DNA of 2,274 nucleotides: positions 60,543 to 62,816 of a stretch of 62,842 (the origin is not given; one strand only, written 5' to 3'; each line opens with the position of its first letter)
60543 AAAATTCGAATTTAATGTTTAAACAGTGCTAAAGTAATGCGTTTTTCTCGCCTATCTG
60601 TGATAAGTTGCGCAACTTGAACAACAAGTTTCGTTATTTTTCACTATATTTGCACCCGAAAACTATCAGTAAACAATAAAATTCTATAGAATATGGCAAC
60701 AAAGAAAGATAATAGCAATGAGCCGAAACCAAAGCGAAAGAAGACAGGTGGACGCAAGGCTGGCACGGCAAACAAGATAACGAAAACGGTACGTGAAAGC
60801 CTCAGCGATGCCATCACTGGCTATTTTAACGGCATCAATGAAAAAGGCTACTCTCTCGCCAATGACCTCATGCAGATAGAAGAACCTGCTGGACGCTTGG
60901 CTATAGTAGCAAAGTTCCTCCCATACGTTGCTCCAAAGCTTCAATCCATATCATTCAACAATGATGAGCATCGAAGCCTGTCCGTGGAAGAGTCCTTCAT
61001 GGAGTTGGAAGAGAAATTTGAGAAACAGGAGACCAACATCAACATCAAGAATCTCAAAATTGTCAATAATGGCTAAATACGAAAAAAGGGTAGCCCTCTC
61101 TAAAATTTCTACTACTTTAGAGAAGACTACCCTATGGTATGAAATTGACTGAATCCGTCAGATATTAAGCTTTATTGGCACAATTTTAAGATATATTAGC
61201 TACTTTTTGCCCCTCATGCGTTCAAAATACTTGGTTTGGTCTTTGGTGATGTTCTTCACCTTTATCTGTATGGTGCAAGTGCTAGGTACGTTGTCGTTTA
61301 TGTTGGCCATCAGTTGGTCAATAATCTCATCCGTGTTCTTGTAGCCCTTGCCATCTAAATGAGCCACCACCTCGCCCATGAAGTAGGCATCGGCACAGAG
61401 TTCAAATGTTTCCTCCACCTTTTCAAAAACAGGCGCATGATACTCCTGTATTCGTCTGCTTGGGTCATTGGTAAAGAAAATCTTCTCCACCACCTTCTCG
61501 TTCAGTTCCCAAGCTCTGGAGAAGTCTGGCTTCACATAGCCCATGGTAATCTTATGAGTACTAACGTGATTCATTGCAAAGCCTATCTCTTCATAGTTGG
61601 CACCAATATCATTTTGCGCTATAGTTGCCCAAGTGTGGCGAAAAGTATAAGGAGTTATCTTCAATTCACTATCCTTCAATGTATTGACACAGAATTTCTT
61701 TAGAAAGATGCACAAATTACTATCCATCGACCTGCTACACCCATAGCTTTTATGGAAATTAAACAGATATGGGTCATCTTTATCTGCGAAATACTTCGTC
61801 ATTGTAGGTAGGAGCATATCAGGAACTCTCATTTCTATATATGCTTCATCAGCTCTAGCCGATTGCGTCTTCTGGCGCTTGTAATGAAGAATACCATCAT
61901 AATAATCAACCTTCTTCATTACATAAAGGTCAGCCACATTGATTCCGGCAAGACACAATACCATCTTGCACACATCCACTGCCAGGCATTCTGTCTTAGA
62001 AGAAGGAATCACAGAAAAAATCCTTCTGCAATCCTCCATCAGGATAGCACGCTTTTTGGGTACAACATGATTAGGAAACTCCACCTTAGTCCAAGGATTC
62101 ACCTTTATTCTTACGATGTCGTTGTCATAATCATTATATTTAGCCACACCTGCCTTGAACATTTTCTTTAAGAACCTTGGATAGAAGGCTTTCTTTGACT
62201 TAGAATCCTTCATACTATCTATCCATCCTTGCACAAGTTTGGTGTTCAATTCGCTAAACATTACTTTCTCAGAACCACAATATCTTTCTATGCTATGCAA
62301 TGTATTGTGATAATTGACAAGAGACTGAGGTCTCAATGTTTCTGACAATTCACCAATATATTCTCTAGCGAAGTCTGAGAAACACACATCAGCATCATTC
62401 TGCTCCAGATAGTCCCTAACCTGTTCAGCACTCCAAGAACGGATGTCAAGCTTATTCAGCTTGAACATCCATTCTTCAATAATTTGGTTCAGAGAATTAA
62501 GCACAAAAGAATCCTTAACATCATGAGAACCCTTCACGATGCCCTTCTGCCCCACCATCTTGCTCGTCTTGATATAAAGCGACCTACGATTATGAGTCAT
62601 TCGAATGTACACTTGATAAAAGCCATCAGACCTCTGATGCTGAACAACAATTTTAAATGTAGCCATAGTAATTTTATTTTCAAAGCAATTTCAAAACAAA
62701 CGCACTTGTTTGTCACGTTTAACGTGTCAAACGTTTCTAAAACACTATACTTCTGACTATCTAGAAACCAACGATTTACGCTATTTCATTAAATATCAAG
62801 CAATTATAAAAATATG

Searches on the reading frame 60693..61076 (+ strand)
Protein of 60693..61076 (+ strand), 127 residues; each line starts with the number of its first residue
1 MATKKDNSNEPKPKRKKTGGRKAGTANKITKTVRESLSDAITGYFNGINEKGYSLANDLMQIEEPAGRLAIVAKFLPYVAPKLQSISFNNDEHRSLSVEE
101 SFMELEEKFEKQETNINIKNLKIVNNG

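Call 9: search_protein_families(library=pfam, proteins=[window:60693-61076:+], max_evalue=0.01)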
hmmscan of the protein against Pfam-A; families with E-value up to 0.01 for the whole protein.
window:60693-61076:+ (127 aa): 0 families

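Call 20: search_protein_families(library=phrogs, proteins=[window:60693-61076:+], max_evalue=0.01)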
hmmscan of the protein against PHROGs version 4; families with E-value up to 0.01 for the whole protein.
window:60693-61076:+ (127 aa): 2 families
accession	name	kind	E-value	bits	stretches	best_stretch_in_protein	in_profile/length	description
phrog_15261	-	unknown function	5.5e-06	27.8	1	16-97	12-87/99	-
phrog_11043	-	unknown function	0.00014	22.7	1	5-77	4-76/105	-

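Call 56: search_protein_families(library=ncbifam, proteins=[window:60693-61076:+], max_evalue=0.1)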
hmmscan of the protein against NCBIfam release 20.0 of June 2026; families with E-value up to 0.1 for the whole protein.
window:60693-61076:+ (127 aa): 0 families

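Call 80: search_solved_structures(query=window:60693-61076:+, max_evalue=10)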
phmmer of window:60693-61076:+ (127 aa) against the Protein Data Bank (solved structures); distinct sequences matched with E-value up to 10: 1.
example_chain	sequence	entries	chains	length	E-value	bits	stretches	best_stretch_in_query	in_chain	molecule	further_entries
8a3k_UNK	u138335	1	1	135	0.2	15.6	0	60-112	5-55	sc-apCC-4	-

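Call 99: search_protein_families(library=pfam, proteins=[window:60693-61076:+], max_evalue=10)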
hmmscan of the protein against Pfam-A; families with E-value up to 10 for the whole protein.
window:60693-61076:+ (127 aa): 2 families
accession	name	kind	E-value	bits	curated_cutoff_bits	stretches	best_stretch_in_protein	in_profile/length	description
PF07928.17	Vps54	-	0.064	14.1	27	1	69-125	79-131/133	Vps54-like protein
PF24164.1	TMP_N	-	0.065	14.2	27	1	23-70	18-64/82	Tape measure protein N-terminal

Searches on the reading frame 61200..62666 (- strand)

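Call 10: search_protein_families(library=phrogs, proteins=[window:61200-62666:-], max_evalue=0.001)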
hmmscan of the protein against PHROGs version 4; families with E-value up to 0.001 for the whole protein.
window:61200-62666:- (488 aa): 2 families
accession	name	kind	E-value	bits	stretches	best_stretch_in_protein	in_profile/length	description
phrog_1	-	integration and excision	6.8e-18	66.2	1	90-405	160-460/611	integrase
phrog_216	-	integration and excision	0.00069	19.8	0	244-381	90-225/301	integrase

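Call 77: search_protein_families(library=pfam, proteins=[window:61200-62666:-], max_evalue=0.001)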
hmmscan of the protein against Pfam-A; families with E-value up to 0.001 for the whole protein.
window:61200-62666:- (488 aa): 1 family
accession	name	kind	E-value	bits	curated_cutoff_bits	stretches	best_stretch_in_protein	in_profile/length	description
PF13102.12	Phage_int_SAM_5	-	3.8e-07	30.8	22.3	1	96-175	2-84/98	Phage integrase SAM-like domain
